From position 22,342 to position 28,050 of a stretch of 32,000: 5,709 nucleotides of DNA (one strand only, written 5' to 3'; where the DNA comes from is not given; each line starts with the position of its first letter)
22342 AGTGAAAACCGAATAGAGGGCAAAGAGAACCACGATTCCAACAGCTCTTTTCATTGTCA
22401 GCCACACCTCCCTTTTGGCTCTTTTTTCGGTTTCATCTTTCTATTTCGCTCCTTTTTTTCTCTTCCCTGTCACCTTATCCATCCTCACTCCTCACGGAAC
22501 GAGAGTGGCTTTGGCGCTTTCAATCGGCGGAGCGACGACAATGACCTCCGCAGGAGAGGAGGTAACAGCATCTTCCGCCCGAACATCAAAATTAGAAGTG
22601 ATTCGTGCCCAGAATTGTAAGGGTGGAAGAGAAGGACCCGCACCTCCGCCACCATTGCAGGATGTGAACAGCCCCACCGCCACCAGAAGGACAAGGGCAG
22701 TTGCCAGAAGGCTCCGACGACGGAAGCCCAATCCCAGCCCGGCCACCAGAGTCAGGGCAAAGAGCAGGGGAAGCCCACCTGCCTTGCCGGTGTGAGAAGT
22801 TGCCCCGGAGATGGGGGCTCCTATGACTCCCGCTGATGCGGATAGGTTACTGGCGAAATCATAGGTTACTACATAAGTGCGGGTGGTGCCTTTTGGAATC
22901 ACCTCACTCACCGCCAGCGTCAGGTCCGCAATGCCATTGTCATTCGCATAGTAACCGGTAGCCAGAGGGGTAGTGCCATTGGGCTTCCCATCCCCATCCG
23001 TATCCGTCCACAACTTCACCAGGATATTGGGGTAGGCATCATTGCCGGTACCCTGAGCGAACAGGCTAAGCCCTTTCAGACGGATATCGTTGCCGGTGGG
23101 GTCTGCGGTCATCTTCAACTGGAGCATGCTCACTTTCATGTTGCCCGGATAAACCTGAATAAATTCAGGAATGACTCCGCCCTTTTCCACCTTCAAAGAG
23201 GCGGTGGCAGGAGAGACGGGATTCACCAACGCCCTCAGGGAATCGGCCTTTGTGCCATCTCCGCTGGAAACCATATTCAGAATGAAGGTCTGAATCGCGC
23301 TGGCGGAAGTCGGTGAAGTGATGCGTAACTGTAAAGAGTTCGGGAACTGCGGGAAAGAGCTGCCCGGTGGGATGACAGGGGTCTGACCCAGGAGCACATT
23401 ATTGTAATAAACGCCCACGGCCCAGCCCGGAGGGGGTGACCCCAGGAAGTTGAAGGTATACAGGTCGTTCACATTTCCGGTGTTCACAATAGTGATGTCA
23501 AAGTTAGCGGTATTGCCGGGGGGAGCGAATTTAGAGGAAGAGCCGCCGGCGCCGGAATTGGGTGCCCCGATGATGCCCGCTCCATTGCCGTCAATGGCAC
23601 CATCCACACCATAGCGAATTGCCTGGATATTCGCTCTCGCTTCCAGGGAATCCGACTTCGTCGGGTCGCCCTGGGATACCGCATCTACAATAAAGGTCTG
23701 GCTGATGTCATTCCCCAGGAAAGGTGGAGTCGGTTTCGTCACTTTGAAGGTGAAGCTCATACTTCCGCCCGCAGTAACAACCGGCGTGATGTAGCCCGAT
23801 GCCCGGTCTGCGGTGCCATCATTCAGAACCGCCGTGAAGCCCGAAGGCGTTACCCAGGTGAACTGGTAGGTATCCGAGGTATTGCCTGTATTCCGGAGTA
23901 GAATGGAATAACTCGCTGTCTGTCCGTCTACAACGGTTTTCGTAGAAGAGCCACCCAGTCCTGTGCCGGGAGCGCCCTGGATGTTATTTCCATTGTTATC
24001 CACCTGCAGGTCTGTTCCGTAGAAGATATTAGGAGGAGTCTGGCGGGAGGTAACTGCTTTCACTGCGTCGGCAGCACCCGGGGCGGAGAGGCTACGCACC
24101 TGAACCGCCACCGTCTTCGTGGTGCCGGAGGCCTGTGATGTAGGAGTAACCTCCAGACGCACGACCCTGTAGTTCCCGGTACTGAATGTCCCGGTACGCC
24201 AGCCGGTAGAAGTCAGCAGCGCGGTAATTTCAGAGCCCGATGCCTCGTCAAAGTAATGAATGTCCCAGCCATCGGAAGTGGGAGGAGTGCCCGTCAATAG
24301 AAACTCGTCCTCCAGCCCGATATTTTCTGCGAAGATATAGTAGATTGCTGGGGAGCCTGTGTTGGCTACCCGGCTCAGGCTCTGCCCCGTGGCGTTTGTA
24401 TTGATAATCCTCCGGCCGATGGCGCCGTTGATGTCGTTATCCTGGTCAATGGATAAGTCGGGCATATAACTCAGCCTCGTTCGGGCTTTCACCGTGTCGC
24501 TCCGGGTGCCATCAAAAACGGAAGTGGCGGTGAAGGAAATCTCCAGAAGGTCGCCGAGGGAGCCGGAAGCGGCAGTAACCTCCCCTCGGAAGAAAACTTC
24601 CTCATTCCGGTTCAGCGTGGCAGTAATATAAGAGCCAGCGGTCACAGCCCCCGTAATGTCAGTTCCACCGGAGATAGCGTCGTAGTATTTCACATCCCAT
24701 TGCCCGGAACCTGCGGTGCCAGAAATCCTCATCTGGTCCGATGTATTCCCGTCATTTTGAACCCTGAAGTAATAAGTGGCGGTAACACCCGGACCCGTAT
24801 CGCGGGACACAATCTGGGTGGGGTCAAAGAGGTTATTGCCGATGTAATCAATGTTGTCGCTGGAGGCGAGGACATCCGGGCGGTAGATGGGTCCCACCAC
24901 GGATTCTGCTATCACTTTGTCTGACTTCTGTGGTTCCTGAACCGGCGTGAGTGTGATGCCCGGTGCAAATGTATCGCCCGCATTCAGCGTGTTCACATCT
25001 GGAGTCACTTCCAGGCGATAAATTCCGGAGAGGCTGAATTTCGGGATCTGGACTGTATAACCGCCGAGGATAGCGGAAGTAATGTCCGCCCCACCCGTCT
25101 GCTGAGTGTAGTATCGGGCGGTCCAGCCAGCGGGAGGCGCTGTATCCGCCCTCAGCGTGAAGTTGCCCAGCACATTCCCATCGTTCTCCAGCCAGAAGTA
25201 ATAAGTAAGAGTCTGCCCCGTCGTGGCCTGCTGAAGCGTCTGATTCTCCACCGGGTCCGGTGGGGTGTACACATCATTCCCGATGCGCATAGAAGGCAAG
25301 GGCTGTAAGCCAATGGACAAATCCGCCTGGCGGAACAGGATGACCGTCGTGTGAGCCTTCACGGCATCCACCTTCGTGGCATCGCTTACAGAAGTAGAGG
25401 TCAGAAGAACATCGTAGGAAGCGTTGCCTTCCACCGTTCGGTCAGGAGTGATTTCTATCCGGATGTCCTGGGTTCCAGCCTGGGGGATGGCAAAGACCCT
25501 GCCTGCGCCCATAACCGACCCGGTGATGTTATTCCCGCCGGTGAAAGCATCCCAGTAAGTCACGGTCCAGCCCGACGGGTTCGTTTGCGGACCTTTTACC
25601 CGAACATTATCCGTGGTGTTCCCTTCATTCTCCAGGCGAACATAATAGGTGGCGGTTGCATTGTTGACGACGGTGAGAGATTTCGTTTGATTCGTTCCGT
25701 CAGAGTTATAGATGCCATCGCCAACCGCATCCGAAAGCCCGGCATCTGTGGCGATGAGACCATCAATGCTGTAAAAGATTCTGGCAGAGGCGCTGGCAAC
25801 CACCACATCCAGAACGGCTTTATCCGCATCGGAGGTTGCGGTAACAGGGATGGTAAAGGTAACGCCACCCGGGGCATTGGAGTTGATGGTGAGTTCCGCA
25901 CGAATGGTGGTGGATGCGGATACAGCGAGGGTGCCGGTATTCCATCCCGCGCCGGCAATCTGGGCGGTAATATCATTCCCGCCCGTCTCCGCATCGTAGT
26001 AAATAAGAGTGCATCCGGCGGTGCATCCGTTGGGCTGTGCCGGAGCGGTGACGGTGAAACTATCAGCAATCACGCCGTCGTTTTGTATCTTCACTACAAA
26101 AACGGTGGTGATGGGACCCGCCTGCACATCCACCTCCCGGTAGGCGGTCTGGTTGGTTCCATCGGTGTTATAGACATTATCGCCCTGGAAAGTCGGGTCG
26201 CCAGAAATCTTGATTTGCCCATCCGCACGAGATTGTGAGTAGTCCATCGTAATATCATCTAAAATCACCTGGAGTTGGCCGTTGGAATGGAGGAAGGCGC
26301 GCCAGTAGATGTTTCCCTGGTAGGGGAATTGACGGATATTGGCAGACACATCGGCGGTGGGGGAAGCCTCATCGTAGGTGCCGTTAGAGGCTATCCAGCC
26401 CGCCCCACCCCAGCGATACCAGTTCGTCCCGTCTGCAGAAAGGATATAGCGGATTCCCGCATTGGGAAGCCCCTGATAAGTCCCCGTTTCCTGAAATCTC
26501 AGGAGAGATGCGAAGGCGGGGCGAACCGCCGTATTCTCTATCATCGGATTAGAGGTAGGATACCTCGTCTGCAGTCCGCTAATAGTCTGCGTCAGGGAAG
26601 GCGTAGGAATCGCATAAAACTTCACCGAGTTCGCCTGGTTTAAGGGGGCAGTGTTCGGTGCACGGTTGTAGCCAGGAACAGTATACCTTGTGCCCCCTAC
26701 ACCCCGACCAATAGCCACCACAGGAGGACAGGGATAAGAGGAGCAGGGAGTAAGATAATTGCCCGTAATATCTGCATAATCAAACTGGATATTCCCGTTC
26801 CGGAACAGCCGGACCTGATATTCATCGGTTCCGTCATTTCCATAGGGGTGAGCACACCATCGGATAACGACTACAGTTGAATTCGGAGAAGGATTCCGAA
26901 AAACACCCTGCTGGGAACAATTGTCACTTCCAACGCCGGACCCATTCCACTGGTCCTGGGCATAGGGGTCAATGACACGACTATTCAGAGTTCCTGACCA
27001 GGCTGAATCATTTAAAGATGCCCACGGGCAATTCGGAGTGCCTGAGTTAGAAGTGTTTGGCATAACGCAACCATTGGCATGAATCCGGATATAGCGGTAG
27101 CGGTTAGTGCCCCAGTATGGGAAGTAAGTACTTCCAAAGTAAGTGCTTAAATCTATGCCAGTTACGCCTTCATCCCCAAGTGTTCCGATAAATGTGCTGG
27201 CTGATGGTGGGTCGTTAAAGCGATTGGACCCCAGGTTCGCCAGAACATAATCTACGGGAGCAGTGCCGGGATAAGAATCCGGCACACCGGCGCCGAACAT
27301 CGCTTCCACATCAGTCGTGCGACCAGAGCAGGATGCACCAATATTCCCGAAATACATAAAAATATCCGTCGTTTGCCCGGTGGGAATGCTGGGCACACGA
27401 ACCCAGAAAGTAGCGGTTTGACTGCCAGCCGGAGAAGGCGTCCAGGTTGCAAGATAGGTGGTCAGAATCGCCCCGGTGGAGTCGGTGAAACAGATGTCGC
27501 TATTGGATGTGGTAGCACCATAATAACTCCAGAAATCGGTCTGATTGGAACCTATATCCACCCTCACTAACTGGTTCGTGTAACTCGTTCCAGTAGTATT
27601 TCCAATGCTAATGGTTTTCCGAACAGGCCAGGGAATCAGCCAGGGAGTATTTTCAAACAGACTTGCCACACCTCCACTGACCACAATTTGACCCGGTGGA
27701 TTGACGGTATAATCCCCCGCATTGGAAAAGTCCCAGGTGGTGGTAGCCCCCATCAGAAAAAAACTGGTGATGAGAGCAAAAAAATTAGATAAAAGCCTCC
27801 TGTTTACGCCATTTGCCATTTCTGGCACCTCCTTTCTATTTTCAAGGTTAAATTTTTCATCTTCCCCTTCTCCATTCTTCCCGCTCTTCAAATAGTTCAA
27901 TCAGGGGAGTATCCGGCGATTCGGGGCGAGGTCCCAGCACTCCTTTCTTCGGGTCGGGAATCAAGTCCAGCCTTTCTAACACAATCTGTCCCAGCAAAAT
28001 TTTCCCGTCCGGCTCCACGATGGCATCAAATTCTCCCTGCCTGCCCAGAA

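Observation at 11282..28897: Half the window is one co-directional cluster: consensus promoter, two retropepsin-like genes, then three giant envelope proteins with unrelated repeat architectures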

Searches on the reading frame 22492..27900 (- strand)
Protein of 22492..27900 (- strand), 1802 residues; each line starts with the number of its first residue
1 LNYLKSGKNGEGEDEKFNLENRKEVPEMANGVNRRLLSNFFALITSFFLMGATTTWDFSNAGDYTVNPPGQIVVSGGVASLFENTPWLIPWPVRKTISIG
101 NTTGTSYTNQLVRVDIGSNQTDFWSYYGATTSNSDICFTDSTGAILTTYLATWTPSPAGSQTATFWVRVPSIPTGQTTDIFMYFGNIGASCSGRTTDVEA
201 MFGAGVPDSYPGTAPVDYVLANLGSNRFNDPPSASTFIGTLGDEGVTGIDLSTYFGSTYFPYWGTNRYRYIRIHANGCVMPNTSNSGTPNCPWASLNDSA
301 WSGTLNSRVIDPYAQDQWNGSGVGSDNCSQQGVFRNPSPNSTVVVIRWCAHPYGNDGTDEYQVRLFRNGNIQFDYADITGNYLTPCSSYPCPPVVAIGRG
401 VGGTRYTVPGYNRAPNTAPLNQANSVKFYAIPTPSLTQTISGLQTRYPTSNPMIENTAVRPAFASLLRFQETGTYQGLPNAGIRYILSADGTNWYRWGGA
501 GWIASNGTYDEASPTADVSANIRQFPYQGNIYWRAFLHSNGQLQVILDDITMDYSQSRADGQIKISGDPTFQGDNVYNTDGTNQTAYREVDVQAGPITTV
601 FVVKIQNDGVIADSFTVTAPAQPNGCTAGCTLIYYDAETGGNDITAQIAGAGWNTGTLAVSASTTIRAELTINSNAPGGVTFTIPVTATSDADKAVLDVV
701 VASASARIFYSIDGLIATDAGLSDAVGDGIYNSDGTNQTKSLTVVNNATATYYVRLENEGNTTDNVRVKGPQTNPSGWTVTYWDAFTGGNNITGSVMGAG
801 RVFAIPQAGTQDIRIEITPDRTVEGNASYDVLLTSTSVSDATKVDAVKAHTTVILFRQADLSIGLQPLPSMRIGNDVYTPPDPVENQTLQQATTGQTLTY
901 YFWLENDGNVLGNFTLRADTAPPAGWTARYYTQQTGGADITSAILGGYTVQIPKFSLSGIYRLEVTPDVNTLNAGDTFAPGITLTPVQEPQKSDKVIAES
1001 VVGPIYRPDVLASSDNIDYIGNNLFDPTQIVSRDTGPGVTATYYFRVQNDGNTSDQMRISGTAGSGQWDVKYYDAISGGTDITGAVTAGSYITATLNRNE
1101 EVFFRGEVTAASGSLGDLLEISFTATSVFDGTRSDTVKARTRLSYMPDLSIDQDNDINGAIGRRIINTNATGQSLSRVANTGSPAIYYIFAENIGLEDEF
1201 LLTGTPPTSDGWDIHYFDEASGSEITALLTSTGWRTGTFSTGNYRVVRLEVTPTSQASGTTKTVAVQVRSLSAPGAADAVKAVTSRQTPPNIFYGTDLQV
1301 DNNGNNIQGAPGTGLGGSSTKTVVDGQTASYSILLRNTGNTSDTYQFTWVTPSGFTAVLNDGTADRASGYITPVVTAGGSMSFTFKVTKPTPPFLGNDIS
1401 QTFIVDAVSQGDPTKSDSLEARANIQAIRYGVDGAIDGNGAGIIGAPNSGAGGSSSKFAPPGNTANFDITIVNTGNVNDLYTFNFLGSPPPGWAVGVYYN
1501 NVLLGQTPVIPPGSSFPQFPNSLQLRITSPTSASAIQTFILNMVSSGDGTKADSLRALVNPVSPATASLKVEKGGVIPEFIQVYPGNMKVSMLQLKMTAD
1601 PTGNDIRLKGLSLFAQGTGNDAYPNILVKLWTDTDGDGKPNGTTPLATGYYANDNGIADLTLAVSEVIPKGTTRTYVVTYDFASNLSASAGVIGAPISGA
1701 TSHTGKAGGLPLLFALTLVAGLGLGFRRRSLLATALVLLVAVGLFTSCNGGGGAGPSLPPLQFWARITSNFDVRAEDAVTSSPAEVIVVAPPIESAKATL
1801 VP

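Call 4: search_protein_families(library=pfam, proteins=[window:22492-27900:-], max_evalue=0.01)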
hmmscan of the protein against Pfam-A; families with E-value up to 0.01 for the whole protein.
window:22492-27900:- (1802 aa): 1 family
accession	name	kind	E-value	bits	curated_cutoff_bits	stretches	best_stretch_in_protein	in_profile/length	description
PF10102.14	DUF2341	-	1.5e-11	45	23.4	1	133-193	2-59/84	Domain of unknown function (DUF2341)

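Call 7: search_protein_families(library=ncbifam, proteins=[window:22492-27900:-], max_evalue=0.01)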
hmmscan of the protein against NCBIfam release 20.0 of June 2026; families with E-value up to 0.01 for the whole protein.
window:22492-27900:- (1802 aa): 1 family
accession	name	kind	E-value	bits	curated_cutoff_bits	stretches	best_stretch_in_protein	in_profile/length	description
NF041740.1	choice_anch_T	equivalog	1.1e-06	27.9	70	0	1034-1060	156-182/259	choice-of-anchor T family protein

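Call 8: find_encoding_contigs(protein=window:22492-27819:-, flank=10000, max_places=6)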
Protein window:22492-27819:- (1775 aa): no gene with exactly this product is on record in the collection.

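Call 26: list_cluster_members(proteins=[P0001, P0006, window:22492-27819:-, window:27857-28339:-, window:28379-28738:-, window:29073-30092:+])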
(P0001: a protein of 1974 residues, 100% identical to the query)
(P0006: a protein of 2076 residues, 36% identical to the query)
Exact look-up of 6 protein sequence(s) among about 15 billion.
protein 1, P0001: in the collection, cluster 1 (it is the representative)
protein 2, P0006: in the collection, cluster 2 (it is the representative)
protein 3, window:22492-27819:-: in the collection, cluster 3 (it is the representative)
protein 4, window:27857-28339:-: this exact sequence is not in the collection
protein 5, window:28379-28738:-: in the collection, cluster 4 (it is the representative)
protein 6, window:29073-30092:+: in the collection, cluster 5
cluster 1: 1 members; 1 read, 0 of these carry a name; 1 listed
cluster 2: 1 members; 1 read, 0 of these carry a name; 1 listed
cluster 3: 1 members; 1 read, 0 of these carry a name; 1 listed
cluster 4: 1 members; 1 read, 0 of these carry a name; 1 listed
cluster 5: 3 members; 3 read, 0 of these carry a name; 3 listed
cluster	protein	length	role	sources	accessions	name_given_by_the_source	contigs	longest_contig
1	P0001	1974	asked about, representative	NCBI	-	-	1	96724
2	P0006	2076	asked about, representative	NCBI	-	-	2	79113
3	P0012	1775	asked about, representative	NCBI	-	-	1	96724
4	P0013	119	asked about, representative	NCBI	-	-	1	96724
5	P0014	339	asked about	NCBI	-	-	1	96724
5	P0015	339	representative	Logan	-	-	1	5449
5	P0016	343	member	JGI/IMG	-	-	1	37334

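Call 37: find_homologous_proteins(query=window:22492-27819:-, max_evalue=0.00001)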
Query window:22492-27819:- (1775 aa): 2 proteins with E <= 0.00001 among 8000 candidates.
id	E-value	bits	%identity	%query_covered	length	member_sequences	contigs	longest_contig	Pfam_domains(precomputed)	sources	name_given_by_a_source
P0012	0.0e+0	4008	100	100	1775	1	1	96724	PF10102.15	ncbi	-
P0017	2.9e-59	219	32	15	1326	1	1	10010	PF11614.15,PF10633.16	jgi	jgi:uncharacterized repeat protein (TIGR01451 family)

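Call 62: search_solved_structures(query=window:22492-27819:-, max_evalue=0.01)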
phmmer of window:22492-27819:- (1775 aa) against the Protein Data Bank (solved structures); distinct sequences matched with E-value up to 0.01: 0.

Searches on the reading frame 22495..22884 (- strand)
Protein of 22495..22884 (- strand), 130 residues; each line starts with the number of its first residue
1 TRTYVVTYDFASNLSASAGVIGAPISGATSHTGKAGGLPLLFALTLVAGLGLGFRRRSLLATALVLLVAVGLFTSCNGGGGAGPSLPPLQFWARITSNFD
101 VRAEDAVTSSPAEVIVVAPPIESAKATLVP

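Call 53: search_protein_families(library=ncbifam, max_evalue=10, proteins=[window:22495-22884:-])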
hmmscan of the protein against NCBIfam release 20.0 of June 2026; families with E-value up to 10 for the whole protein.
seq(130 aa): 2 families
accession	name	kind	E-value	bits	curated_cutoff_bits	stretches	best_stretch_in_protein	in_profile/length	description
NF058595.1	invert_tail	domain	0.0012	19.1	37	1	40-85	31-81/113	lipo-invert putative C-terminal anchoring domain-containing protein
NF033191.4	JDVT-CTERM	domain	0.031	14.2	27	1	39-57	16-34/35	JDVT-CTERM domain-containing protein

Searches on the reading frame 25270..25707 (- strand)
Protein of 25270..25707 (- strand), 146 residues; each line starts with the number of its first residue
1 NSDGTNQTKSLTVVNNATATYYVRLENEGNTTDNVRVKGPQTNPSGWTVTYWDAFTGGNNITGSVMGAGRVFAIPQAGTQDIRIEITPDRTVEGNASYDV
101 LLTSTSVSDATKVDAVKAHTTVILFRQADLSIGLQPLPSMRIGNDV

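Call 34: search_protein_families(library=pfam, max_evalue=5, proteins=[window:25270-25707:-])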
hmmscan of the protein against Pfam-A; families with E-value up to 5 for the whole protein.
seq(146 aa): 1 family
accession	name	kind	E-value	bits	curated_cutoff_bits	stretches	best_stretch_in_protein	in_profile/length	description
PF17992.7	Agarase_CBM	-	0.18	11.8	26.3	1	2-52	82-128/178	Agarase CBM like domain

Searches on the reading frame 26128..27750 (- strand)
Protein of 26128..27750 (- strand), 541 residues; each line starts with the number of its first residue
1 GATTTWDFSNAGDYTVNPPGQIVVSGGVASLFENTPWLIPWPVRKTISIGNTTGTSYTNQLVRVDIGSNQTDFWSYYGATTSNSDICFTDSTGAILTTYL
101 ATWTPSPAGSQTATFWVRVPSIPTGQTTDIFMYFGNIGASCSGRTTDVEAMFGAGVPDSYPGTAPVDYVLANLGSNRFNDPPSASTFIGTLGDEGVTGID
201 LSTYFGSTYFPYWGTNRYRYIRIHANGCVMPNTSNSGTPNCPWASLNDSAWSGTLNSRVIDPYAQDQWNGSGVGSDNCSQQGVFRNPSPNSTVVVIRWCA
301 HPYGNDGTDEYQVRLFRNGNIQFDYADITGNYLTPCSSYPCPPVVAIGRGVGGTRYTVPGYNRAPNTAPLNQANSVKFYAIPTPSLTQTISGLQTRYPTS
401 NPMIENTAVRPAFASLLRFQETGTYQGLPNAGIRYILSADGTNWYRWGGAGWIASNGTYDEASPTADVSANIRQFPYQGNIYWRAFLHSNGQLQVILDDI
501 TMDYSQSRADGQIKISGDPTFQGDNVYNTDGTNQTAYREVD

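Call 94: predict_structure(alignment_id=A4)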
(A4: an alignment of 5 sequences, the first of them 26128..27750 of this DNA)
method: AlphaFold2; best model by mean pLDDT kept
length: 541 residues; sequences in the alignment: 5
mean_pLDDT: 48.0   pTM: 0.36
mean pLDDT of the five models: 48.0, 47.9, 45.6, 43.9, 43.7
residues with pLDDT >= 90: 1; 70-90: 119; 50-70: 92; < 50: 329
segments of 3 or more residues with pLDDT < 50: 1-38, 146-168, 172-196, 208-217, 225-229, 236-312, 317-402, 406-415, 426-430, 491-500, 504-541
pLDDT, mean of each block of 10 residues (from residue 1): 38 38 42 47 78 66 81 75 75 74 75 79 81 76 52 34 45 38 26 44 50 42 51 49 35 27 22 25 31 37 30 49 37 28 24 24 24 28 25 34 45 50 49 72 83 82 78 68 64 42 41 36 28 23 20
secondary structure, 60 per line:
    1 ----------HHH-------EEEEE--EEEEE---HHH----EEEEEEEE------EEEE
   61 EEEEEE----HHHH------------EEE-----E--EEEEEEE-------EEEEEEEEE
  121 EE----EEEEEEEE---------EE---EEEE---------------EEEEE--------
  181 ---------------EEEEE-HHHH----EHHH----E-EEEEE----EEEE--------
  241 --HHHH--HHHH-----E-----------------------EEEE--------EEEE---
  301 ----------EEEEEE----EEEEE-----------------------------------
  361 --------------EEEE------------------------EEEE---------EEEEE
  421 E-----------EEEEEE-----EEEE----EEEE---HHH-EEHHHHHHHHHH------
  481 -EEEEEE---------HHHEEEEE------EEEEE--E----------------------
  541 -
elements in order: E21-25 E28-32 E43-50 E57-66 H71-74 E87-89 E98-104 E112-122 E127-134 E149-152 E168-172 E196-200 H202-205 E220-224 E229-232 H243-246 H249-252 E282-285 E294-297 E311-316 E321-325 E375-378 E403-406 E416-421 E433-438 E444-447 E452-455 H465-474 E482-487 E500-504 E511-515
